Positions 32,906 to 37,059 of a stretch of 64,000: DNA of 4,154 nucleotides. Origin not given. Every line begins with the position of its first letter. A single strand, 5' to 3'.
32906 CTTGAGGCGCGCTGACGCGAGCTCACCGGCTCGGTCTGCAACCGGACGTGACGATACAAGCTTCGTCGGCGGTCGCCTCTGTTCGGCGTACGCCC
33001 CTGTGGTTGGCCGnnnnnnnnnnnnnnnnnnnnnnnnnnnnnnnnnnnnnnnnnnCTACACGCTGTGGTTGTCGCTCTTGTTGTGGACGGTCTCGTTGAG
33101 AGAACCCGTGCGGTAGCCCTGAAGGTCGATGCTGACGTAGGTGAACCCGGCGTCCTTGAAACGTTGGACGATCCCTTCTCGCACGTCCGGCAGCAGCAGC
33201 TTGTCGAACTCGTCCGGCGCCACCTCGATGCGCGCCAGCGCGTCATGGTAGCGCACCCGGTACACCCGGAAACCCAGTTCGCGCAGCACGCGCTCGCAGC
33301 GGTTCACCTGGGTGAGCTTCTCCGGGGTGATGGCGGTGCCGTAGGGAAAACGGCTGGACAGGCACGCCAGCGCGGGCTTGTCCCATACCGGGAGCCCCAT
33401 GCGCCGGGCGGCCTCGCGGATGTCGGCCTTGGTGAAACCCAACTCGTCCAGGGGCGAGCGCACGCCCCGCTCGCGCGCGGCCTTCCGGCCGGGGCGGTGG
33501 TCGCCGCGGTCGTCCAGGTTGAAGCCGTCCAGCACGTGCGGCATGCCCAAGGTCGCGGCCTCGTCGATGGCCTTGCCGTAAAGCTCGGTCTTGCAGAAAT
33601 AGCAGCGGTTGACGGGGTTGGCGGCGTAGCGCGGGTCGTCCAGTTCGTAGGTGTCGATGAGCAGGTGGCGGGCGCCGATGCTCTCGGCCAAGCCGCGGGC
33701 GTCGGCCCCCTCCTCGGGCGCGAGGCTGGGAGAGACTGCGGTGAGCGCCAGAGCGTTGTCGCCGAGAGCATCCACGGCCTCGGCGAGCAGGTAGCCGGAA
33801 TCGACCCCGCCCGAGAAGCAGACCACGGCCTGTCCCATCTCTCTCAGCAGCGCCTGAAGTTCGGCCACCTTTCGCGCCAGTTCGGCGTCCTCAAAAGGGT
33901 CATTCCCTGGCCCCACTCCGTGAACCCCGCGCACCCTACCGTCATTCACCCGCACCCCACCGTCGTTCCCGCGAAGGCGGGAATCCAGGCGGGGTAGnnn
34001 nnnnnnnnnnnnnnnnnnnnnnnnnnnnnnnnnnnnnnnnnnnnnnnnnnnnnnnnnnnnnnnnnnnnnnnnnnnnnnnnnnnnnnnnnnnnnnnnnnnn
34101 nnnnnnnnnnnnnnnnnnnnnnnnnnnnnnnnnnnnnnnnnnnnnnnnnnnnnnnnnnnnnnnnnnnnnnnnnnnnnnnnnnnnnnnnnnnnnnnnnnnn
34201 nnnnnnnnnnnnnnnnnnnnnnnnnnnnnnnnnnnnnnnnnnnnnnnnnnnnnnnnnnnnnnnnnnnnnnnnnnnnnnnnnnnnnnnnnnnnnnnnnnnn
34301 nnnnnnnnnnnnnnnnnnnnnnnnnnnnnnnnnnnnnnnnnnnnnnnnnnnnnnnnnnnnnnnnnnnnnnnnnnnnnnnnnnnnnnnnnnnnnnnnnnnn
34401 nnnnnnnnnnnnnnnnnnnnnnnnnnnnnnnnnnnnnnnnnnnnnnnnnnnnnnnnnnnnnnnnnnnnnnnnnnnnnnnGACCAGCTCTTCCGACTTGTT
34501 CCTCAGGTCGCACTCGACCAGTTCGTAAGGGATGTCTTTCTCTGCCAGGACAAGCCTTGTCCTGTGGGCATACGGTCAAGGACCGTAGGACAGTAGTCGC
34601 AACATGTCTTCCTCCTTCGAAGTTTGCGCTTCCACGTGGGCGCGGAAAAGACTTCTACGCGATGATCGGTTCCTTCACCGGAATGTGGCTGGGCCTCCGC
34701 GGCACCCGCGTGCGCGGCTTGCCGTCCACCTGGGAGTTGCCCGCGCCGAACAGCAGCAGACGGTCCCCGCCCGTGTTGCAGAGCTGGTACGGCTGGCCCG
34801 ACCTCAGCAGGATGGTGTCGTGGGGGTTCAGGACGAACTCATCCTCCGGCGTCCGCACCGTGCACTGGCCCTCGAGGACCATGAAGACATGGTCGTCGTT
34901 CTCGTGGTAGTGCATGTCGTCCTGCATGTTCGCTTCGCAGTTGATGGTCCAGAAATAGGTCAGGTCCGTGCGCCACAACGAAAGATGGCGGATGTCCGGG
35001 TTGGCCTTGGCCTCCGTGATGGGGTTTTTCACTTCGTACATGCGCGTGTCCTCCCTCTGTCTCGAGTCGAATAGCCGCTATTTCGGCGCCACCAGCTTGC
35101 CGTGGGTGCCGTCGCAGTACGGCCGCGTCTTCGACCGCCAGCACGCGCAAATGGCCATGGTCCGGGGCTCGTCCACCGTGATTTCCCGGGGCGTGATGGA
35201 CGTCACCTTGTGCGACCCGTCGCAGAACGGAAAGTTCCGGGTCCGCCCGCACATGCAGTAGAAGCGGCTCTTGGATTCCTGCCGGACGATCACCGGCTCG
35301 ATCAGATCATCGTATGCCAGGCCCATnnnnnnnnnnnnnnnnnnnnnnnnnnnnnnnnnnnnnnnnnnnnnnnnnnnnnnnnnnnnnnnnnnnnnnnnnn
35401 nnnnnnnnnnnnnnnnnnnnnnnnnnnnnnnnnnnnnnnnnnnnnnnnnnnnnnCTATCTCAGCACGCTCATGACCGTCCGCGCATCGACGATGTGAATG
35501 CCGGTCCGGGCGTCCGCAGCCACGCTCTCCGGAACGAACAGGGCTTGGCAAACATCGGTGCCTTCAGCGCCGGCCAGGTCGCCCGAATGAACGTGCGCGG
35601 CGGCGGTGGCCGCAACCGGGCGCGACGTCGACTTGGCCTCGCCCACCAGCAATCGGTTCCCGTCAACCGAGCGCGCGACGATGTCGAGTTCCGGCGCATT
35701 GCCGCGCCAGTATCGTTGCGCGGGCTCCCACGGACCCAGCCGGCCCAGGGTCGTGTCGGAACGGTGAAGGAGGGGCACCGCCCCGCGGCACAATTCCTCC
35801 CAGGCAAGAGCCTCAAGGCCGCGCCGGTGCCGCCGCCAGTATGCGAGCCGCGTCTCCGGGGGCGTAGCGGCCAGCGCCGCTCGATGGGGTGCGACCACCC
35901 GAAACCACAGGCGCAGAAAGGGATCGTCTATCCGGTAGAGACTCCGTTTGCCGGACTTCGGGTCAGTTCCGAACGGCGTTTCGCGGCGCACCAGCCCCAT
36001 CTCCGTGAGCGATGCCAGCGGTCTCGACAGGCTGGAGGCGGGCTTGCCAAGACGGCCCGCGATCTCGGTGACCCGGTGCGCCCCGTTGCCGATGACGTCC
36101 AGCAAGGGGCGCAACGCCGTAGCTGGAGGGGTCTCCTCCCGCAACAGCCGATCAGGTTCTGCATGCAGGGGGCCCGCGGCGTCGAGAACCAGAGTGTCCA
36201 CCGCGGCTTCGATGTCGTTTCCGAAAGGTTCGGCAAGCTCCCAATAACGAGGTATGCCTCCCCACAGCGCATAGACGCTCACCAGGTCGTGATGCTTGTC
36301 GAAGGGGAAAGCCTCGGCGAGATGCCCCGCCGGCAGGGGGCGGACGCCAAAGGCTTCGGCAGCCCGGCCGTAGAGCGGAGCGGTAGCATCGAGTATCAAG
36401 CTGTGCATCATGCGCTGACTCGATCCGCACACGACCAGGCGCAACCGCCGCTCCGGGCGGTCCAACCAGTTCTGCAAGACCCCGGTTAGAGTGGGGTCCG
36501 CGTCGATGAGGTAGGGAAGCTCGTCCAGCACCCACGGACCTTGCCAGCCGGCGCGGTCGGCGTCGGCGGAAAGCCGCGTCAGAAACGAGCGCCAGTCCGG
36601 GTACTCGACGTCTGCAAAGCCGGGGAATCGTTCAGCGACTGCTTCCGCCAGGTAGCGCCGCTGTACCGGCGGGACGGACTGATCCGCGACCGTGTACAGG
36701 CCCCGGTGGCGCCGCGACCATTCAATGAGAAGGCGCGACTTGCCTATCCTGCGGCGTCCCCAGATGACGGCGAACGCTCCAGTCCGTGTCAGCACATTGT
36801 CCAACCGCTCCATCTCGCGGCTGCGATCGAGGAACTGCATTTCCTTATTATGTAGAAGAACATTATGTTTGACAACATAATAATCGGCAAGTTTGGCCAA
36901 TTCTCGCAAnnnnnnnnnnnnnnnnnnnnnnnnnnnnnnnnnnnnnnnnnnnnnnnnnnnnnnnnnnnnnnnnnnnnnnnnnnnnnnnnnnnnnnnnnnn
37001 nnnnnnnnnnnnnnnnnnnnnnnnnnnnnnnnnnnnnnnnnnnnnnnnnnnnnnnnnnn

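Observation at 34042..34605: Candidate selenocysteine-containing GST: in-frame TGA at the catalytic Cys position plus a SECIS-like hairpin at the canonical spacing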

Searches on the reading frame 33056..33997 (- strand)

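Call 64: search_protein_families(library=pfam, proteins=[window:33056-33997:-], max_evalue=0.00001)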
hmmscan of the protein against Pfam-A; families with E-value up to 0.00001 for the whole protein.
window:33056-33997:- (313 aa): 0 families

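Call 65: search_protein_families(library=ncbifam, proteins=[window:33056-33997:-], max_evalue=0.001)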
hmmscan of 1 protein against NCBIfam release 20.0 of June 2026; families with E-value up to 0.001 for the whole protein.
window:33056-33997:- (313 aa): 3 families
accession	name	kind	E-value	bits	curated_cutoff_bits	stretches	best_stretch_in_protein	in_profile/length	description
TIGR00268.2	TIGR00268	equivalog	5.3e-97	324.1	150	1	43-301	2-259/259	ATP-dependent sacrificial sulfur transferase LarE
NF010587.0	PRK13980.1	equivalog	6e-05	22.4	255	1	54-118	31-96/267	NAD+ synthase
NF010588.0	PRK13981.1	equivalog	0.00081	17.9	479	0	56-114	287-346/546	NAD+ synthase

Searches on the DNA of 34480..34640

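Call 42: search_rna_families(source=window, start=34480, end=34640, threshold=evalue, max_evalue=10, show_alignments=3)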
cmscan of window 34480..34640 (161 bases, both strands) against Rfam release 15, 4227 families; matches with E-value up to 10: 1.
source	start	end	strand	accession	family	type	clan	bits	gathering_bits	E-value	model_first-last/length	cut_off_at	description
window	34557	34593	+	RF03764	mir-647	Gene; miRNA;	-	14.5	93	5.5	1-86/86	no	mir-647 microRNA precursor family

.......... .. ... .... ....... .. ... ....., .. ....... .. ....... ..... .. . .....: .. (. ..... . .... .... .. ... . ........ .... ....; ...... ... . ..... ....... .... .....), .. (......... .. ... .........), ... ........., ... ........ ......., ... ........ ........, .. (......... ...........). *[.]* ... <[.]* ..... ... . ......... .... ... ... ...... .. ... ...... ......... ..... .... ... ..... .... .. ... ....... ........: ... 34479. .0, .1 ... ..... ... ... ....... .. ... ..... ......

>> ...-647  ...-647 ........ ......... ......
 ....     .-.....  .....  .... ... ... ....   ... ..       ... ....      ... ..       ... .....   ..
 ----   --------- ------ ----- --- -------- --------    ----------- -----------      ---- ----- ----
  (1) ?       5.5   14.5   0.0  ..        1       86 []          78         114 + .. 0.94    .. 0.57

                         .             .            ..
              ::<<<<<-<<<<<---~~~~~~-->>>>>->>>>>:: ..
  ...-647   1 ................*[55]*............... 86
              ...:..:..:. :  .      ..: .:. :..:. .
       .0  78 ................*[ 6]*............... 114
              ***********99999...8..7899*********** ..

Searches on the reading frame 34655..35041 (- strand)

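Call 64: search_protein_families(library=pfam, proteins=[window:34655-35041:-], max_evalue=0.00001)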
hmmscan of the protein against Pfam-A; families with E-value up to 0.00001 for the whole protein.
window:34655-35041:- (128 aa): 1 family
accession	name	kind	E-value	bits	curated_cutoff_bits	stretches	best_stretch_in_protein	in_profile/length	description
PF07883.17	Cupin_2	-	4.9e-08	33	27.2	1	41-95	11-64/70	Cupin domain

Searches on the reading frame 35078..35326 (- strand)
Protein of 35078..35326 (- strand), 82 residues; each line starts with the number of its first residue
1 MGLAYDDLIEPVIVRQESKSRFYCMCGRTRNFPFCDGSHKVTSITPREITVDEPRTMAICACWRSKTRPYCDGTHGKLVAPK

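Call 64: search_protein_families(library=pfam, proteins=[window:35078-35326:-], max_evalue=0.00001)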
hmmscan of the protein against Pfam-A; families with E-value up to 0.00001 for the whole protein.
window:35078-35326:- (82 aa): 1 family
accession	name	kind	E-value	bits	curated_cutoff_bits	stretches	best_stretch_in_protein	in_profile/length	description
PF09360.15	zf-CDGSH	-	7.6e-21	74.6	29.5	2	50-75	21-47/48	Iron-binding zinc finger CDGSH type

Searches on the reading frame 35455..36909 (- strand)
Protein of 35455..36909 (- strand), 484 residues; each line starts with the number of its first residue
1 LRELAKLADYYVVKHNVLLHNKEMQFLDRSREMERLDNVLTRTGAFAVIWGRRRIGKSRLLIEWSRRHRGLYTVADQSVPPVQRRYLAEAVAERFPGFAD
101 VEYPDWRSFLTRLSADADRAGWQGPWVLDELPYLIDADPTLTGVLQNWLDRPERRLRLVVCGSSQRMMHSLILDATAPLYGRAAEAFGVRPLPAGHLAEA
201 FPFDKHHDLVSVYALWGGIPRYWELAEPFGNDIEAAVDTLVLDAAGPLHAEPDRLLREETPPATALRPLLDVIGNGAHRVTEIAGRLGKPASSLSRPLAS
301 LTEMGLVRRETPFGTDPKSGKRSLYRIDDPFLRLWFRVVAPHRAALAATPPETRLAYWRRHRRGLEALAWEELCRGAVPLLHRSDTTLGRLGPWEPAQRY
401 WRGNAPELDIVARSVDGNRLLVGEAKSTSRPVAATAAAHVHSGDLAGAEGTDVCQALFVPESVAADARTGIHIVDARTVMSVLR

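Call 64: search_protein_families(library=pfam, proteins=[window:35455-36909:-], max_evalue=0.00001)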
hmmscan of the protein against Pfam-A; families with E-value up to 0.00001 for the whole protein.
window:35455-36909:- (484 aa): 2 families
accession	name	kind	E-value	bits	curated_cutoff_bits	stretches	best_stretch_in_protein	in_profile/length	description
PF01637.24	ATPase_2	-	8.3e-13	49.1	33.2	1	26-222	1-221/225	ATPase domain predominantly from Archaea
PF09339.16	HTH_IclR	-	7.5e-07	29.3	22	1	275-310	16-51/52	IclR helix-turn-helix domain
